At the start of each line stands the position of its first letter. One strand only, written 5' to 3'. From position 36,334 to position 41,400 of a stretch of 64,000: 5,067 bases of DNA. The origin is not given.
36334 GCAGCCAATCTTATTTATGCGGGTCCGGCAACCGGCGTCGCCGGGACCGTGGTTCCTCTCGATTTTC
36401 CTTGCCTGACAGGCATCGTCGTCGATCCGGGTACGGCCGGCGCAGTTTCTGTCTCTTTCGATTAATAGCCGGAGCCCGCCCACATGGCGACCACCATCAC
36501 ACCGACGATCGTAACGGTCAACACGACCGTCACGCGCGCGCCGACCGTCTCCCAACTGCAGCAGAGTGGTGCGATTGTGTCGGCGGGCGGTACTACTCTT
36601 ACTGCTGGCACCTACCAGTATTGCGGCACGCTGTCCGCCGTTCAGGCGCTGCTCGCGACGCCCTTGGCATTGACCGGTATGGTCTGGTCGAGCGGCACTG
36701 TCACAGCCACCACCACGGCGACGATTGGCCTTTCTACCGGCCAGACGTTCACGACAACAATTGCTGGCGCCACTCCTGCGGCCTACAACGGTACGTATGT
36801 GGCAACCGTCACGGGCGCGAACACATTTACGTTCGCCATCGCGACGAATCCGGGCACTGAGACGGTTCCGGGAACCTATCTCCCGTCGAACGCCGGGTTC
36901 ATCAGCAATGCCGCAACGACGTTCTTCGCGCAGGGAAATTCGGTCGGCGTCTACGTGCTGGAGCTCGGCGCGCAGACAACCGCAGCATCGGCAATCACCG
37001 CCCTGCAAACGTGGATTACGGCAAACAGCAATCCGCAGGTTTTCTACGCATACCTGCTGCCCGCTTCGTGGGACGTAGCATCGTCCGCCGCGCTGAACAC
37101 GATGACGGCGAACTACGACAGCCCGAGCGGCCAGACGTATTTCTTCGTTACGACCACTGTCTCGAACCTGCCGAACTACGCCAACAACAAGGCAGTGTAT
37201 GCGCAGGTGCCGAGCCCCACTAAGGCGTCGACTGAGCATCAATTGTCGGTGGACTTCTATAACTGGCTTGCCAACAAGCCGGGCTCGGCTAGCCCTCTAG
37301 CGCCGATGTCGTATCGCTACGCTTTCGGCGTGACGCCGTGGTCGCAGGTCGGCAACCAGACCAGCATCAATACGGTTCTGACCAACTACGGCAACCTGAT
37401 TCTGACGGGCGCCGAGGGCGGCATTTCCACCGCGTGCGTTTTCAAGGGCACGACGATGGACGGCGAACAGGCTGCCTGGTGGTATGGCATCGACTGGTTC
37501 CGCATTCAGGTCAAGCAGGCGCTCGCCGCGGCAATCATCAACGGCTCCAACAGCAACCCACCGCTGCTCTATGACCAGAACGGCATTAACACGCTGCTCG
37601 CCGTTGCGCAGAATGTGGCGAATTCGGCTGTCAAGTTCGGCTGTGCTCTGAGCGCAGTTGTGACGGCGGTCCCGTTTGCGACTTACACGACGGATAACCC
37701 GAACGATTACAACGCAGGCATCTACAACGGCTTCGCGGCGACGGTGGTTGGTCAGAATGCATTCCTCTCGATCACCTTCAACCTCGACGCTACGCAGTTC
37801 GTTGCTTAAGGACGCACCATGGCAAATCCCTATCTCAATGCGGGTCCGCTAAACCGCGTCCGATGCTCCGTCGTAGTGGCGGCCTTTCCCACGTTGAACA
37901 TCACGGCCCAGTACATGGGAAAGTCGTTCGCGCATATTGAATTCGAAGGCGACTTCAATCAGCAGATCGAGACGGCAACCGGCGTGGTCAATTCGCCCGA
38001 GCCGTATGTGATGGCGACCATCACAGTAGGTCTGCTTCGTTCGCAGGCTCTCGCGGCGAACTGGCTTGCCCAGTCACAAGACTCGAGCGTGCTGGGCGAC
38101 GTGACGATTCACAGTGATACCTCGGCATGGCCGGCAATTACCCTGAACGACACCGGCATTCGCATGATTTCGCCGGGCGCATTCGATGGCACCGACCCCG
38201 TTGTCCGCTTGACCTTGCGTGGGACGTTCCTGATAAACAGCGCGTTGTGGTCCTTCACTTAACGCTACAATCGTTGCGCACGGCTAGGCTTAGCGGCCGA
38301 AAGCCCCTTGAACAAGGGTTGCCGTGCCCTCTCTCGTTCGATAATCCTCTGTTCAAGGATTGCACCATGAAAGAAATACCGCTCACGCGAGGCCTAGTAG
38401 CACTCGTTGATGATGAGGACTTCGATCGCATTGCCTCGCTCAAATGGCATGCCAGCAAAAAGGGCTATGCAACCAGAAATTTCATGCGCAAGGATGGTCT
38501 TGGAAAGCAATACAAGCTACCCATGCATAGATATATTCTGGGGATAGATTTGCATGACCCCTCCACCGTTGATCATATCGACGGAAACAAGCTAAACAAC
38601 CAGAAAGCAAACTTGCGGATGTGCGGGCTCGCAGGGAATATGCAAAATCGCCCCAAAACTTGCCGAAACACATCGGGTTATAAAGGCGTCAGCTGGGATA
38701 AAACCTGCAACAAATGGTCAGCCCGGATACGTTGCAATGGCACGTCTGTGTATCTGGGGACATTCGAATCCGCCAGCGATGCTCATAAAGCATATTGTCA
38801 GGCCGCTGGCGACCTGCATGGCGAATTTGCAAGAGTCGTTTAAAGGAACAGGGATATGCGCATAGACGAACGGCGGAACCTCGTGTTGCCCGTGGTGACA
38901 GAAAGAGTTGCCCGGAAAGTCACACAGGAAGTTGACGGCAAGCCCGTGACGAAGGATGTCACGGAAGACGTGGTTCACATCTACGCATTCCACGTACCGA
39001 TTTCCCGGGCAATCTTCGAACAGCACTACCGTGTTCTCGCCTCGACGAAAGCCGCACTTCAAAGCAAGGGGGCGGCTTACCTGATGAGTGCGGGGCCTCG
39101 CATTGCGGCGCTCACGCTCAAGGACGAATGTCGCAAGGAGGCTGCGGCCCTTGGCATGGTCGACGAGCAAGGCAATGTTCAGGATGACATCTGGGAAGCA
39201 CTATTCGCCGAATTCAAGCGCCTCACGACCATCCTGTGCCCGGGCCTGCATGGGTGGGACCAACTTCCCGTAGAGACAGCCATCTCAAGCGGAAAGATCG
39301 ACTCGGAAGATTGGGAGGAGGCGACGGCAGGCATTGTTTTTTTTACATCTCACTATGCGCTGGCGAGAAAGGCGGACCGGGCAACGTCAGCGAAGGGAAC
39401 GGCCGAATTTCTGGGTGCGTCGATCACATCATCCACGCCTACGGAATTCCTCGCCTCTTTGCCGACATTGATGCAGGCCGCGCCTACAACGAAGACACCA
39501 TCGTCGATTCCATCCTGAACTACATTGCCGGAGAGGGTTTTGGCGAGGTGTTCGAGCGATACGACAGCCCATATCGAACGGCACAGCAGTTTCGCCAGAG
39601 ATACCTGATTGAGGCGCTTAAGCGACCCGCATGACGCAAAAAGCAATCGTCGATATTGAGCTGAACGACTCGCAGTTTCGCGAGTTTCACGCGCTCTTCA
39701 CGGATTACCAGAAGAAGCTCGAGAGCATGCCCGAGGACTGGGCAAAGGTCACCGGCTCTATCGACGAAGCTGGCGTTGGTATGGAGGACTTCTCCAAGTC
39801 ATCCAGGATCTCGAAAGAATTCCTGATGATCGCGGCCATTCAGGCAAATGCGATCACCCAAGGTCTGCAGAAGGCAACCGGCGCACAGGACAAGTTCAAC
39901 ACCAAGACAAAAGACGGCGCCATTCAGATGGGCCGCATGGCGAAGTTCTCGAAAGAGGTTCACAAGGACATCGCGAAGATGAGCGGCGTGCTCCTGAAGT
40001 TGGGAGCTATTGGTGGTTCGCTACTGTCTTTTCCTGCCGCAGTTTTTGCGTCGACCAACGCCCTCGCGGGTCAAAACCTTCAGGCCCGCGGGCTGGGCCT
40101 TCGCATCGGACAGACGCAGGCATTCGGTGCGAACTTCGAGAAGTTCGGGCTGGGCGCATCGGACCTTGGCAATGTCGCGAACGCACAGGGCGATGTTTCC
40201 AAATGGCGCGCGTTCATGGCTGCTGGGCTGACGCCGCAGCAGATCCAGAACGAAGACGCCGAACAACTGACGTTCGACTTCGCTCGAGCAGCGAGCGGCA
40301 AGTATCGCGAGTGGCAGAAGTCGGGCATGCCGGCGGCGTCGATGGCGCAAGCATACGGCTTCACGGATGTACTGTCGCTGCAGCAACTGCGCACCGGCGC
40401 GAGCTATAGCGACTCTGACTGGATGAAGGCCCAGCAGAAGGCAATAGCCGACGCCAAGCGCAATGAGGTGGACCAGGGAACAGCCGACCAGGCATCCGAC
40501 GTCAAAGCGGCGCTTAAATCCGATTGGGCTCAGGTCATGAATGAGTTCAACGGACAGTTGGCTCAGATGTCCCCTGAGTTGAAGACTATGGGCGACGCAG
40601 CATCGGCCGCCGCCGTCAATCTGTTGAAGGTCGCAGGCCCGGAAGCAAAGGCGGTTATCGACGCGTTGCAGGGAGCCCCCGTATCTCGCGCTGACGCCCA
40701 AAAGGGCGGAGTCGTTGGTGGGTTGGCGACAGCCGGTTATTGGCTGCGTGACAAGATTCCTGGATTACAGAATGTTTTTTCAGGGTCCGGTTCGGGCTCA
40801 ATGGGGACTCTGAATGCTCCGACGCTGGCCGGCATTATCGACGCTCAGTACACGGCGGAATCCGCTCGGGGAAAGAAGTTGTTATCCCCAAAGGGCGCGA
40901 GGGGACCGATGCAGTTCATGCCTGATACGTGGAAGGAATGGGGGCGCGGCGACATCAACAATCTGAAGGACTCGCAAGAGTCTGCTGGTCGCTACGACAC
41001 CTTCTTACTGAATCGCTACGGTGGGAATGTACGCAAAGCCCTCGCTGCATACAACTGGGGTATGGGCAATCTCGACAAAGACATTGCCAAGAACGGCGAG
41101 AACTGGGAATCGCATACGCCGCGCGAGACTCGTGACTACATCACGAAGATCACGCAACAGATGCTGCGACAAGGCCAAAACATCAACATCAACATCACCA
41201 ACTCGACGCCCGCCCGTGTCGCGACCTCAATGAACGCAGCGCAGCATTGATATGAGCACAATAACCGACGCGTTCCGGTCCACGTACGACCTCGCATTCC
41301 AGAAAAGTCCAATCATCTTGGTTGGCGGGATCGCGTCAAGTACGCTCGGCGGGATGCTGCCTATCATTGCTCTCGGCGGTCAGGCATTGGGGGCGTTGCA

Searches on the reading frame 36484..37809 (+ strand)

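Call 50: search_protein_families(library=phrogs, proteins=[window:36484-37809:+], max_evalue=0.00001)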
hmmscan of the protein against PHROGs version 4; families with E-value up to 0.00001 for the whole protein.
window:36484-37809:+ (441 aa): 1 family
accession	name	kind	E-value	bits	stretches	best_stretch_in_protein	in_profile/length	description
phrog_205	-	tail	1e-19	71.7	1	9-437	18-433/455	tail sheath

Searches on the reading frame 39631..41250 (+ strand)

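Call 50: search_protein_families(library=phrogs, proteins=[window:39631-41250:+], max_evalue=0.00001)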
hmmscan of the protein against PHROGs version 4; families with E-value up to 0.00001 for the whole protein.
window:39631-41250:+ (539 aa): 13 families
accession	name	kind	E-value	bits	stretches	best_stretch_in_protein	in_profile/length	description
phrog_2013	-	tail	5.7e-27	95.7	1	205-535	283-613/657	lytic tail protein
phrog_669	-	lysis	6e-23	81.2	1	394-515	932-1057/1946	endolysin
phrog_7694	-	unknown function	1.1e-21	78.3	1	1-347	3-376/675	-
phrog_14342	-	tail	7.4e-18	66.2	1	403-509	159-270/272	lytic tail fiber protein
phrog_342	-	head and packaging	5.2e-17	62.2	1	402-516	32-150/1235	internal virion protein with endolysin domain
phrog_10475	-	lysis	4.1e-16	59.7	1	402-513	293-398/700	endolysin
phrog_28504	-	tail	3.2e-13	50.3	1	402-514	250-363/597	lytic tail fiber protein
phrog_1044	-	lysis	4.1e-10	39.5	1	411-492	253-342/900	endolysin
phrog_19855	-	head and packaging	1.3e-09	37.2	1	412-507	1089-1187/1257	virion structural protein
phrog_36437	-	unknown function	2.1e-08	34.7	1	395-510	238-361/374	-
phrog_2533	-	unknown function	6.9e-08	32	1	401-512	761-871/1130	-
phrog_19141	-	unknown function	3.2e-07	30.8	1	413-496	258-345/479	-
phrog_13449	-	other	1.1e-06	29.3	1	408-512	30-120/269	transglycosylase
